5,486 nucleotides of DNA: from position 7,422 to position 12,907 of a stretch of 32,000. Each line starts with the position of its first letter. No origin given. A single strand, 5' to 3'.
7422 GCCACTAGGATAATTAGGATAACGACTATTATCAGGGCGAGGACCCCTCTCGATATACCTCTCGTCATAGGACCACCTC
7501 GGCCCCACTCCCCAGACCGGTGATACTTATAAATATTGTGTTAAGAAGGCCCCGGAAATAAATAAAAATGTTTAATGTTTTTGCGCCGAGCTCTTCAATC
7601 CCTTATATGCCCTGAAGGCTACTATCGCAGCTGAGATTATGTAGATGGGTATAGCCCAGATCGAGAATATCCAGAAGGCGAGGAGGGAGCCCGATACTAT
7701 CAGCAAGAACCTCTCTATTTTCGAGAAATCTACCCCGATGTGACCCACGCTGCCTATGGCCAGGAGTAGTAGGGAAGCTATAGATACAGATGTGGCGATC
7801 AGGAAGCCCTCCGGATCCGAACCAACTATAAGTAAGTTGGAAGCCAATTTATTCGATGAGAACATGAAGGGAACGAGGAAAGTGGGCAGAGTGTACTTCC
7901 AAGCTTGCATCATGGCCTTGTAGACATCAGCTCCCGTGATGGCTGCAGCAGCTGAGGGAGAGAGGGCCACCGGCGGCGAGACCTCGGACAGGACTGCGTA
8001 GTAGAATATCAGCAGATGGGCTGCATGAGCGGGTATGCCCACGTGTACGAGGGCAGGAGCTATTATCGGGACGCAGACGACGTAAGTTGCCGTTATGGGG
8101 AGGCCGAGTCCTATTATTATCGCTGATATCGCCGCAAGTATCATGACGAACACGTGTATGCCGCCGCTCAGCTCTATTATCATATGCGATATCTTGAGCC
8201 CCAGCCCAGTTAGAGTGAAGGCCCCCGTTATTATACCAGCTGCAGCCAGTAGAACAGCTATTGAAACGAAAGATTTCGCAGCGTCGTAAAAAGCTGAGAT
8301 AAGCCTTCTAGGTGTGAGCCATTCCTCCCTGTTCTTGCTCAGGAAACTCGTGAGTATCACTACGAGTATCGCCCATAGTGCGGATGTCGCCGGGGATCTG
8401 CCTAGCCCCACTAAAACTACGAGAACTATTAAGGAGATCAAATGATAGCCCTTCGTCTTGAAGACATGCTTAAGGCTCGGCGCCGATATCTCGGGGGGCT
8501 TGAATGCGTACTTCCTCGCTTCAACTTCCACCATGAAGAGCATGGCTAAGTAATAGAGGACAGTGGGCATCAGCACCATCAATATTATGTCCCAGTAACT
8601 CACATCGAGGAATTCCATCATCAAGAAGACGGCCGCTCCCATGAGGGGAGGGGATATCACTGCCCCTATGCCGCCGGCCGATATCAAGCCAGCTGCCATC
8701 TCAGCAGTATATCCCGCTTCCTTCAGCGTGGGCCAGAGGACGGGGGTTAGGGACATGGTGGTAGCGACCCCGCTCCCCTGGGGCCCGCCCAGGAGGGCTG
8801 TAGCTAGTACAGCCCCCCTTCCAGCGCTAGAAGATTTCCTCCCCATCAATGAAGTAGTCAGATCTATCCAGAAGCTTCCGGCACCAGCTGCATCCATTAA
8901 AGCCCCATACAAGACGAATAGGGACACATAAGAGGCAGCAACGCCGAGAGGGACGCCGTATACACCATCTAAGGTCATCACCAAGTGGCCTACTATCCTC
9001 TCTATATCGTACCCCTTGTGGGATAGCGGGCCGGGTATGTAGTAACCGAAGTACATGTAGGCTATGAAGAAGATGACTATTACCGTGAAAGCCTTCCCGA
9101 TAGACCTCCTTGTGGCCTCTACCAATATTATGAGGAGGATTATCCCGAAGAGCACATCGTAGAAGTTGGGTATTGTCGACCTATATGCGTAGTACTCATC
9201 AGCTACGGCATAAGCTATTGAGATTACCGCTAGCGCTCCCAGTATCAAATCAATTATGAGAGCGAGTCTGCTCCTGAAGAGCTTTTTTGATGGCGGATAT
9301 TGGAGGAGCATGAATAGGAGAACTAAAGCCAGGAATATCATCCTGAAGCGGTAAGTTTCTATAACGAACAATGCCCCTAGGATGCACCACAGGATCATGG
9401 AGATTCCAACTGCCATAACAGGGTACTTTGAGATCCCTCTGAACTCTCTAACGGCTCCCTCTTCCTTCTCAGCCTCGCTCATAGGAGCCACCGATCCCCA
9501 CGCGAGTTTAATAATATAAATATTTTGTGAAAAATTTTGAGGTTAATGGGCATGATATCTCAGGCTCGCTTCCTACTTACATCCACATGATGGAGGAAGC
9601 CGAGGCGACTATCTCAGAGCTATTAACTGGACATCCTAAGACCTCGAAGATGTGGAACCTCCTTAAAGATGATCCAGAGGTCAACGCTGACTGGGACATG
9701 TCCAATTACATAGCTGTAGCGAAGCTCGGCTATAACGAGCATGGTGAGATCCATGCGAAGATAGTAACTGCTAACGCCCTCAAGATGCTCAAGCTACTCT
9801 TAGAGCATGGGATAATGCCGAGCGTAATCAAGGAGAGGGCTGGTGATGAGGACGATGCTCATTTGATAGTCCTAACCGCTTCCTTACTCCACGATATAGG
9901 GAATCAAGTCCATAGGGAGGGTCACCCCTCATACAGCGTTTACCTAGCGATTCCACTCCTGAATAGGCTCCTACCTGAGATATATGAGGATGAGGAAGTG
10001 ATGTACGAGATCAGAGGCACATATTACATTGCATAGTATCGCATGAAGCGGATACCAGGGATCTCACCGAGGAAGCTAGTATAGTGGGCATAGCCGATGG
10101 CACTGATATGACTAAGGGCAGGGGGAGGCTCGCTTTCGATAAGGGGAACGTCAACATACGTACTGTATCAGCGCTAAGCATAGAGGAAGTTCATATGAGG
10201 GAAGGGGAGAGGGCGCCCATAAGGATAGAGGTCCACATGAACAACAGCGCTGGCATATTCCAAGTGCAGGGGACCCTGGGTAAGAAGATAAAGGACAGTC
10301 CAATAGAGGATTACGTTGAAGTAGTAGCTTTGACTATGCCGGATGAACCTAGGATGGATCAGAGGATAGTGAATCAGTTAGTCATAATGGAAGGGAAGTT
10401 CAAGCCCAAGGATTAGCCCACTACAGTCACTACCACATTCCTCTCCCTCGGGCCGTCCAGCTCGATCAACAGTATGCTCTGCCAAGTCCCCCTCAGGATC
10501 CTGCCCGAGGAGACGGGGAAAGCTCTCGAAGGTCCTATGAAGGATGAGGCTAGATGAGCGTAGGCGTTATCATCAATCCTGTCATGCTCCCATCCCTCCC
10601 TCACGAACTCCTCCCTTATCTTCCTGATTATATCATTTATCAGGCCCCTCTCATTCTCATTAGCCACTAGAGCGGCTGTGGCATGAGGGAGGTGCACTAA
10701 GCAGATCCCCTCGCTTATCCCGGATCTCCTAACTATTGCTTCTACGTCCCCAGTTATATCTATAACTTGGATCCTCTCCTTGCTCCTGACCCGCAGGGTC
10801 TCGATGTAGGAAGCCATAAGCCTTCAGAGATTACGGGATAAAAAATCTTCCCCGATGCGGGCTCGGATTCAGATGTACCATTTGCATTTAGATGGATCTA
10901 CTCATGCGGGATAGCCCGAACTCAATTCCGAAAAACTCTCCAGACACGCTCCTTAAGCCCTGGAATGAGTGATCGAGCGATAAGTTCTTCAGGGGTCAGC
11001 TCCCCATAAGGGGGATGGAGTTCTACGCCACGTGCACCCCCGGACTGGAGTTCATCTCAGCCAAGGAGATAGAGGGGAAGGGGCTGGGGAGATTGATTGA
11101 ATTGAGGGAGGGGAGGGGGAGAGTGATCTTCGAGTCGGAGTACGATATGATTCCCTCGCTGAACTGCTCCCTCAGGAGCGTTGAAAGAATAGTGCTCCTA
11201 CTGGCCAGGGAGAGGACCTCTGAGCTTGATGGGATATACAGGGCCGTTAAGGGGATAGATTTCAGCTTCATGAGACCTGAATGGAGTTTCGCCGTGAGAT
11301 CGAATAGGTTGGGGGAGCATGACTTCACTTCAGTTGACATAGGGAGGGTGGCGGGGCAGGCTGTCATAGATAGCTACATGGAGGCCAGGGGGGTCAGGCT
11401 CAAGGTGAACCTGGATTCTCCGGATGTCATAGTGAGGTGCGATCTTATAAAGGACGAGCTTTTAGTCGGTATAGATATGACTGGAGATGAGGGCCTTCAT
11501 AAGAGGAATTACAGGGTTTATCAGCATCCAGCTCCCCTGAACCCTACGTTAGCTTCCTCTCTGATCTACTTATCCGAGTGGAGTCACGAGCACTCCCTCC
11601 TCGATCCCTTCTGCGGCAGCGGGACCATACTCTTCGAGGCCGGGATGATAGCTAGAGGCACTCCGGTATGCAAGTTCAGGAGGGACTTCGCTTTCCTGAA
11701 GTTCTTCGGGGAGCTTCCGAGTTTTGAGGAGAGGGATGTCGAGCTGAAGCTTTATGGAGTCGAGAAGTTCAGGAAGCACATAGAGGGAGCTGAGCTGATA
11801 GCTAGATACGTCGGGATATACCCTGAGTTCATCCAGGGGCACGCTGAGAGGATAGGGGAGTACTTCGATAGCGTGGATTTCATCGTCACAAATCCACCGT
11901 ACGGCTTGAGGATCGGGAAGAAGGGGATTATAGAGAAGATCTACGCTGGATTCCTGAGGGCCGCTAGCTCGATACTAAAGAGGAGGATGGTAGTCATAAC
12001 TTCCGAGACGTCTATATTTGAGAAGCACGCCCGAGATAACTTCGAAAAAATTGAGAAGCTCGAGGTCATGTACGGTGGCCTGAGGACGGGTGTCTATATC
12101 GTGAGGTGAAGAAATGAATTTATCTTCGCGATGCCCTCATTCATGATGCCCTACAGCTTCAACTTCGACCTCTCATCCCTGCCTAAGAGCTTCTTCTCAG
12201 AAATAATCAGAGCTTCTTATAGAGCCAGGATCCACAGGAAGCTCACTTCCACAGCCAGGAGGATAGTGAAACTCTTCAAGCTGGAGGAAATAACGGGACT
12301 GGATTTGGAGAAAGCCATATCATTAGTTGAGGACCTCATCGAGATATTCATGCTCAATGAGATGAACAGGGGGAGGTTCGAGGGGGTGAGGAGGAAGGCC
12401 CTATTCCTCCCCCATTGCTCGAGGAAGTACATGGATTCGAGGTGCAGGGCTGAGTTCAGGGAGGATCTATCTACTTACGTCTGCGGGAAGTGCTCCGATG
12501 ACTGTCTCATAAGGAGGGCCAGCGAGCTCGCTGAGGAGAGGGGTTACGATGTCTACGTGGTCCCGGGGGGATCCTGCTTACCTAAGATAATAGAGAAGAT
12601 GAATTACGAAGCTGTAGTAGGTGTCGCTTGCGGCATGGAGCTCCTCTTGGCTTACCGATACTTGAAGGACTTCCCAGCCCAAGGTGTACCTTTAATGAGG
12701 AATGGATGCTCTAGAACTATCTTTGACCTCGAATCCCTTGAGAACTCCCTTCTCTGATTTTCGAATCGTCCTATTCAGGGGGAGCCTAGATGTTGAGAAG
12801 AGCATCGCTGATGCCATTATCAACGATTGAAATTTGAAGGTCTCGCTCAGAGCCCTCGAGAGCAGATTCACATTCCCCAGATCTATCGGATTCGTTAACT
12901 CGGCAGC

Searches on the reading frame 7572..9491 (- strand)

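Call 12: search_protein_families(library=pfam, proteins=[window:7572-9491:-], max_evalue=0.001)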
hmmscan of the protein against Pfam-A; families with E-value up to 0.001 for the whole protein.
window:7572-9491:- (639 aa): 1 family
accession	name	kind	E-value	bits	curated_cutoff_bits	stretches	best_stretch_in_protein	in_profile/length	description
PF06808.19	DctM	-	2e-66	225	23.8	1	119-540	2-403/413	Tripartite ATP-independent periplasmic transporter, DctM component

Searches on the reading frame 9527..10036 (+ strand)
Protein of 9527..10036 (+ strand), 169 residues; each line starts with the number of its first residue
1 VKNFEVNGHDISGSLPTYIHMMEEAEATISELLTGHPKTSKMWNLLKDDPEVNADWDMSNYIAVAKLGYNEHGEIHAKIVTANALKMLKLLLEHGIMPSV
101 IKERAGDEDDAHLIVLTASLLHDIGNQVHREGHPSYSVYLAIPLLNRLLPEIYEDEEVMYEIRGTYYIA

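Call 68: search_protein_families(library=pfam, proteins=[window:9527-10036:+], max_evalue=0.01)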
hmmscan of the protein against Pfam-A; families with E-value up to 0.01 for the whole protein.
window:9527-10036:+ (169 aa): 1 family
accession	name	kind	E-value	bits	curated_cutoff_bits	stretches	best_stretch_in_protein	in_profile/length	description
PF01966.28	HD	-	0.0068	17.1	22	0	106-148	20-73/116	HD domain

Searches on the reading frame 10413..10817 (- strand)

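Call 68: search_protein_families(library=pfam, proteins=[window:10413-10817:-], max_evalue=0.01)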
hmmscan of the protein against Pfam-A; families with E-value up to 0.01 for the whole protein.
window:10413-10817:- (134 aa): 1 family
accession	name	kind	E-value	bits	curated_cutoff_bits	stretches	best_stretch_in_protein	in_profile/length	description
PF01894.22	UPF0047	-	8.3e-33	113.5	27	1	20-132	1-117/117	Uncharacterised protein family UPF0047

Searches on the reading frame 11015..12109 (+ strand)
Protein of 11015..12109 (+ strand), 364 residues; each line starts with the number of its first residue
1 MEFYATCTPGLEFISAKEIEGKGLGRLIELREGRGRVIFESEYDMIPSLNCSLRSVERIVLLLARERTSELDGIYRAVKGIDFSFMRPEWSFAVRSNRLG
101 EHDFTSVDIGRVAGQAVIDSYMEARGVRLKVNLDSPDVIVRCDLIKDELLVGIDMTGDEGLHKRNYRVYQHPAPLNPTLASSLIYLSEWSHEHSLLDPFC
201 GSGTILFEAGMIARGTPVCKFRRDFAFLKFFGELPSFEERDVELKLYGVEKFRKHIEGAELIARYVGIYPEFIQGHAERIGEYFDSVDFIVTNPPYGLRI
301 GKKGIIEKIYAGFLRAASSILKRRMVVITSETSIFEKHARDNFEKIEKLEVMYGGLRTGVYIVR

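Call 12: search_protein_families(library=pfam, proteins=[window:11015-12109:+], max_evalue=0.001)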
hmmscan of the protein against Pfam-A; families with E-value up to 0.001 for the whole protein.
window:11015-12109:+ (364 aa): 5 families
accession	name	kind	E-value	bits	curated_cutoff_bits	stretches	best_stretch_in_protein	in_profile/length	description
PF01170.24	UPF0020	-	7.2e-45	153.5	22.3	1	164-356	1-194/197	RMKL-like, methyltransferase domain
PF22020.1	RlmL_1st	-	3.4e-11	43.4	27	1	2-59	1-54/55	RlmL ferredoxin-like domain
PF02926.22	THUMP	-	9.5e-11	42.4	20.6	1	70-154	3-84/84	THUMP domain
PF01555.25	N6_N4_Mtase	-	9.2e-06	26.2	26.7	1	169-211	160-201/221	DNA methylase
PF11599.14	AviRa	-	0.00058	19.8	25.7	0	283-350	161-228/232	RRNA methyltransferase AviRa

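Call 46: search_protein_families(library=pfam, proteins=[L026:3570-3926:+, L027:4349-4597:+, L027:4628-4867:+], max_evalue=0.01)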
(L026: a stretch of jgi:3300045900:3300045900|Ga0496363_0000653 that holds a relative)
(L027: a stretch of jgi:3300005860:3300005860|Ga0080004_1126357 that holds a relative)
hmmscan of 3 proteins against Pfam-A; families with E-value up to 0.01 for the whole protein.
L026:3570-3926:+ (118 aa): 2 families
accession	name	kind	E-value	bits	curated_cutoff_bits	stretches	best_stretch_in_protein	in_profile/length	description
PF13975.11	gag-asp_proteas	-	3.3e-05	24.8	28.2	1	21-96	9-90/92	gag-polyprotein putative aspartyl protease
PF13650.11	Asp_protease_2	-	9.4e-05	23.5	24.3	1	21-93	9-88/90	Aspartyl protease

L027:4349-4597:+ (82 aa): 0 families

L027:4628-4867:+ (79 aa): 1 family
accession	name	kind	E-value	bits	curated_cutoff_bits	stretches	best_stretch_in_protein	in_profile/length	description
PF07788.17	PDDEXK_10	-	0.0034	17.7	21.2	1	29-76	3-50/74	PD-(D/E)XK nuclease superfamily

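Call 68: search_protein_families(library=pfam, proteins=[L026:5312-5995:+], max_evalue=0.01)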
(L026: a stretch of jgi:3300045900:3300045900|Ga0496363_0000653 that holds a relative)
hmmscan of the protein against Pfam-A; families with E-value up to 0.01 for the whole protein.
L026:5312-5995:+ (227 aa): 3 families
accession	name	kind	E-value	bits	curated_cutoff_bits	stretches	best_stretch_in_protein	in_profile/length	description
PF08713.17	DNA_alkylation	-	9.7e-32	110.8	21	1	17-215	20-213/213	DNA alkylation repair enzyme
PF13646.12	HEAT_2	-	1.2e-05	26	27.7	1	127-203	8-76/88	HEAT repeats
PF12717.13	Cnd1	-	0.0016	18.9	26.4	0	121-203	24-106/162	non-SMC mitotic condensation complex subunit 1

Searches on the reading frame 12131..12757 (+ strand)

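Call 13: search_protein_families(library=pfam, proteins=[window:12131-12757:+], max_evalue=0.001)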
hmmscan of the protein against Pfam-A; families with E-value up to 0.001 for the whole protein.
window:12131-12757:+ (208 aa): 1 family
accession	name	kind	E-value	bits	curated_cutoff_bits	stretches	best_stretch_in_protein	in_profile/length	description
PF01976.22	DUF116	-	1.2e-26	93.5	25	1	72-206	22-154/155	Protein of unknown function DUF116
